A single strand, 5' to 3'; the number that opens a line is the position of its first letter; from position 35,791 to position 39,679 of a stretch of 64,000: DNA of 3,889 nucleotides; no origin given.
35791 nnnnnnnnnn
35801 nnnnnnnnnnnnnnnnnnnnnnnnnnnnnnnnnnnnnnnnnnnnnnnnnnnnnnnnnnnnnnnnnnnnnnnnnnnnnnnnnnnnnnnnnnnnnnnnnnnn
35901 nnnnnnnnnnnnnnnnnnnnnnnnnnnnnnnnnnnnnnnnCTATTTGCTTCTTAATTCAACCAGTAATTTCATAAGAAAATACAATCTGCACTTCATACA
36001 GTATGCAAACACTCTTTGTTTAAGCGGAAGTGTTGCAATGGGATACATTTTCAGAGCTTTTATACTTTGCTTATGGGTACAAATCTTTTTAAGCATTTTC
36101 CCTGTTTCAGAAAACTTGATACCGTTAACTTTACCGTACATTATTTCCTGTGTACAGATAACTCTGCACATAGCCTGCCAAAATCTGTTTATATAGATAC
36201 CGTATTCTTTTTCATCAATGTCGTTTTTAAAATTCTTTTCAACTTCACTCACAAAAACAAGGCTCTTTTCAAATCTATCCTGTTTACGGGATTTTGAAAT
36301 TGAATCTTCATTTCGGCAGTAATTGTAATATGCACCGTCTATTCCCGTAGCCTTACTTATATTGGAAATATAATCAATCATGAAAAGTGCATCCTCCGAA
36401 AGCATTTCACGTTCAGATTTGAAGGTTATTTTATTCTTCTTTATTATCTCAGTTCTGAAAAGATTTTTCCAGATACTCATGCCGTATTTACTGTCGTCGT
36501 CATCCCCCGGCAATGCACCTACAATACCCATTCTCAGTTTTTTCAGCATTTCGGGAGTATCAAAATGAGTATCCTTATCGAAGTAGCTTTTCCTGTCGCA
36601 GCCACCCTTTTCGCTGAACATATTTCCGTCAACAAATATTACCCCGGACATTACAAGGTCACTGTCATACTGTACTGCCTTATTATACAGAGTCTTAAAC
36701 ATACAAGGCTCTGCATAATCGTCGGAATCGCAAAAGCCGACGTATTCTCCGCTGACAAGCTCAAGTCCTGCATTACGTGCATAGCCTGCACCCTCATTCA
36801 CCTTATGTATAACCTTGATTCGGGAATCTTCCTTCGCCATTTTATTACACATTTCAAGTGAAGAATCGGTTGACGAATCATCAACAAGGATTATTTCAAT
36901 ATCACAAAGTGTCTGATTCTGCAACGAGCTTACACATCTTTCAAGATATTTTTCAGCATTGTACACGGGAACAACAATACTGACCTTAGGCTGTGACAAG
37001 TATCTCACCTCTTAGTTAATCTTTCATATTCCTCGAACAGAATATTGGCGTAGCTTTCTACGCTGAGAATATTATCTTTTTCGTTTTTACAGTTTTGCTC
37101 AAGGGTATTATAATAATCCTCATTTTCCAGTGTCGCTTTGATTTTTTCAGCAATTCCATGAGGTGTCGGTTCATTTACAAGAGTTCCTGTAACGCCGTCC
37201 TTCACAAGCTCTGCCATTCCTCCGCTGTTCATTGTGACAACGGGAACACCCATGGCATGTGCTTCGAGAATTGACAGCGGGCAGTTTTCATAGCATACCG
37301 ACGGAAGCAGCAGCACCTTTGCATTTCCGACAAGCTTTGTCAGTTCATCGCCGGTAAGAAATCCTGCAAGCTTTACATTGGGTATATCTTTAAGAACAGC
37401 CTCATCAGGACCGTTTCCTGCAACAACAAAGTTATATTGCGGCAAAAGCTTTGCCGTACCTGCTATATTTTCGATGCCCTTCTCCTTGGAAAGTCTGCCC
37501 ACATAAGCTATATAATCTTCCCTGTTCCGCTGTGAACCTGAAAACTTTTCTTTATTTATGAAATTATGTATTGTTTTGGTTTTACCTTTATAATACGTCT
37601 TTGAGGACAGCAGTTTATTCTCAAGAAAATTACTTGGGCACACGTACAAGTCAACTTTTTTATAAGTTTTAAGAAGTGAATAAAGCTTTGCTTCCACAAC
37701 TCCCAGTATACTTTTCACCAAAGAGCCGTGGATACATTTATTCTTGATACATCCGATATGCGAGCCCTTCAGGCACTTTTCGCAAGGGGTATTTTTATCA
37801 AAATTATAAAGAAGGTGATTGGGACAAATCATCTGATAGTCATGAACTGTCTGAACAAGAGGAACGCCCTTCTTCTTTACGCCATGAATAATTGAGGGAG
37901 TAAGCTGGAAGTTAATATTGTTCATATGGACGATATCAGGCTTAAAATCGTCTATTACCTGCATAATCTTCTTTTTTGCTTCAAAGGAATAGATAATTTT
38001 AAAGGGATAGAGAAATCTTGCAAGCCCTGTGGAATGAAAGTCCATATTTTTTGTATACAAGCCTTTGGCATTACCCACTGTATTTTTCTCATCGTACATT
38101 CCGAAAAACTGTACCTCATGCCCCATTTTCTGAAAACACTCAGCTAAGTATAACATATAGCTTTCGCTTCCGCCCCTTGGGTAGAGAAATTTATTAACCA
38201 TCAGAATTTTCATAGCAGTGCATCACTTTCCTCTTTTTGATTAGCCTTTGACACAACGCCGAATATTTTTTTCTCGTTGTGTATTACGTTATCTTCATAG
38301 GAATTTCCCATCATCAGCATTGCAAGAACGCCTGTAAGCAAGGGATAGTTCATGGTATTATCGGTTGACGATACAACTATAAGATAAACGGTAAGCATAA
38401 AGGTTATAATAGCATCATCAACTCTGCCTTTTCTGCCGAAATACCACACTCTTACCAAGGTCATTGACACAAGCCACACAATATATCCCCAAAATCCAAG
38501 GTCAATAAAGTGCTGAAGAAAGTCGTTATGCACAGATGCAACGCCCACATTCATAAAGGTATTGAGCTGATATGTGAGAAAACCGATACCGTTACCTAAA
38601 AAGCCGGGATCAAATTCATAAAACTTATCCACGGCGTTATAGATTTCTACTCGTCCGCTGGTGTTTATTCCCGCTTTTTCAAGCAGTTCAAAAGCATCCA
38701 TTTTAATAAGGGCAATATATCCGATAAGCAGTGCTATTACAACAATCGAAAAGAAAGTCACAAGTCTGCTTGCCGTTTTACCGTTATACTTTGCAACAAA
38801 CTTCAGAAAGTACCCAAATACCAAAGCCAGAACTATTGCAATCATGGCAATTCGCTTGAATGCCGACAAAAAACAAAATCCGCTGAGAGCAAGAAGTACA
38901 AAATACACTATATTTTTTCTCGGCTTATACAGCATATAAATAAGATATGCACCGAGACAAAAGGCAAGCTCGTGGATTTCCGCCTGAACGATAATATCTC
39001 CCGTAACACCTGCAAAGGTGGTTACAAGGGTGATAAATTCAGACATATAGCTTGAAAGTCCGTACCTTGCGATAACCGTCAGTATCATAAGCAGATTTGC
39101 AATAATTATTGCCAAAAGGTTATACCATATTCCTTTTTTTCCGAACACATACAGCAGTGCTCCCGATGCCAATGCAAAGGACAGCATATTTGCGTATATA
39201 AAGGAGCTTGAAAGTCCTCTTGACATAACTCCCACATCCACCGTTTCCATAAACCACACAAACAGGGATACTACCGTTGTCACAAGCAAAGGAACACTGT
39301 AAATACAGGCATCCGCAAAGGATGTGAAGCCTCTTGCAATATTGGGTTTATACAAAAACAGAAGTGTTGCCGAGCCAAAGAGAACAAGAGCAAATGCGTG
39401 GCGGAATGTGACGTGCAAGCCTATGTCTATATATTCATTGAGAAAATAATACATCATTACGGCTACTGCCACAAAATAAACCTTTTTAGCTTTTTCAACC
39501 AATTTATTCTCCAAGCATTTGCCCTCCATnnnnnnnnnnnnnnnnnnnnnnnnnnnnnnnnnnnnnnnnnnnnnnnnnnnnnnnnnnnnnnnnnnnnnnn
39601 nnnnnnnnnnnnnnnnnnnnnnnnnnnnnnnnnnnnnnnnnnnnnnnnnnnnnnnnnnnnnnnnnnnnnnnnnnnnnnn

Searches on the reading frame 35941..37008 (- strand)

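Call 88: search_protein_families(library=pfam, proteins=[window:35941-37008:-], max_evalue=0.0001)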
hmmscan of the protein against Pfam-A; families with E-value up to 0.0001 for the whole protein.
window:35941-37008:- (355 aa): 3 families
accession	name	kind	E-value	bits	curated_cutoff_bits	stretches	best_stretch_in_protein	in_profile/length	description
PF00535.33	Glycos_transf_2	-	5.9e-36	124.4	23.3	1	10-132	1-124/168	Glycosyl transferase family 2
PF13641.12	Glyco_tranf_2_3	-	1.4e-10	42.1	27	1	7-109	1-109/230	Glycosyltransferase like family 2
PF10111.15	Glyco_tranf_2_2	-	2.4e-10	40.8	27.3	1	10-108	1-103/276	Glycosyltransferase like family 2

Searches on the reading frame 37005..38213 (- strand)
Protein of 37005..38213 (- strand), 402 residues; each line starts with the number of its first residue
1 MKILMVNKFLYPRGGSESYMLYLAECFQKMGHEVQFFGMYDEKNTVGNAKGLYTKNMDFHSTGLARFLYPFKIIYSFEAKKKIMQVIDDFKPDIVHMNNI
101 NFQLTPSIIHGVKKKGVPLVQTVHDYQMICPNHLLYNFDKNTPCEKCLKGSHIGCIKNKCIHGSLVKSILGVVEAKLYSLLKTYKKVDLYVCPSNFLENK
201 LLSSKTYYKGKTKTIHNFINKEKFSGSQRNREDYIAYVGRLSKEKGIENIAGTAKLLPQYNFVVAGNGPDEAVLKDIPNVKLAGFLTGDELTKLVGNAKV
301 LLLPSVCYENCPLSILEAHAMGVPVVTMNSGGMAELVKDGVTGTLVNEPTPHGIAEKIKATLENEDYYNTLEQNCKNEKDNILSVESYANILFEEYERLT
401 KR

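Call 88: search_protein_families(library=pfam, proteins=[window:37005-38213:-], max_evalue=0.0001)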
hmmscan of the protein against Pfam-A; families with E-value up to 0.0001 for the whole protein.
window:37005-38213:- (402 aa): 6 families
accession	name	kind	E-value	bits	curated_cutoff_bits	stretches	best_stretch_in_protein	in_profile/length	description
PF00534.26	Glycos_transf_1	-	1.3e-30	106.7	26.4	1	221-376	4-170/172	Glycosyl transferases group 1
PF13692.12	Glyco_trans_1_4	-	7.1e-27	94.8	27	1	234-364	3-142/142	Glycosyl transferases group 1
PF13439.12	Glyco_transf_4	-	8.5e-18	65.4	28.5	1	14-222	2-169/170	Glycosyltransferase Family 4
PF13579.12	Glyco_trans_4_4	-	3.2e-07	31.3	29.7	1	14-126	1-104/158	Glycosyl transferase 4-like domain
PF13477.12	Glyco_trans_4_2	-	3.5e-06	27.7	23.4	1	15-124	8-107/139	Glycosyl transferase 4-like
PF13524.12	Glyco_trans_1_2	-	8.3e-06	26.2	25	1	253-371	8-121/144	Glycosyl transferase-like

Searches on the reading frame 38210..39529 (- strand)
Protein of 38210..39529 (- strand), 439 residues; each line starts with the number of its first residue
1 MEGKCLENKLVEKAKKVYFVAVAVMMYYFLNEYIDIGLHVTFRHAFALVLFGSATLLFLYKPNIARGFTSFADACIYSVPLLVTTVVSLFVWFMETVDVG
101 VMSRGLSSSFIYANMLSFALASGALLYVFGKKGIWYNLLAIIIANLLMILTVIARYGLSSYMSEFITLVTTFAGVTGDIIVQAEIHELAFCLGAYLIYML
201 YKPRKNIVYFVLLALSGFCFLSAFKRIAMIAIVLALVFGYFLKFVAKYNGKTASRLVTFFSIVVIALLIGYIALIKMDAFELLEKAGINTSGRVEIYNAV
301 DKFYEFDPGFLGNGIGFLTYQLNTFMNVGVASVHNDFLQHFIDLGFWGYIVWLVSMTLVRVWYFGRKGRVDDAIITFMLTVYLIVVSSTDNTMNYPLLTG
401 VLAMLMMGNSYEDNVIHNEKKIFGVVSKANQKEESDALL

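Call 88: search_protein_families(library=pfam, proteins=[window:38210-39529:-], max_evalue=0.0001)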
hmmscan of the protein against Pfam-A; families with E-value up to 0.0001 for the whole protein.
window:38210-39529:- (439 aa): 1 family
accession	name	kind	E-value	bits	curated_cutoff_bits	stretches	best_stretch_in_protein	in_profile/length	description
PF04932.20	Wzy_C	-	4.8e-08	33.3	31.7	1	212-353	2-149/149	O-Antigen ligase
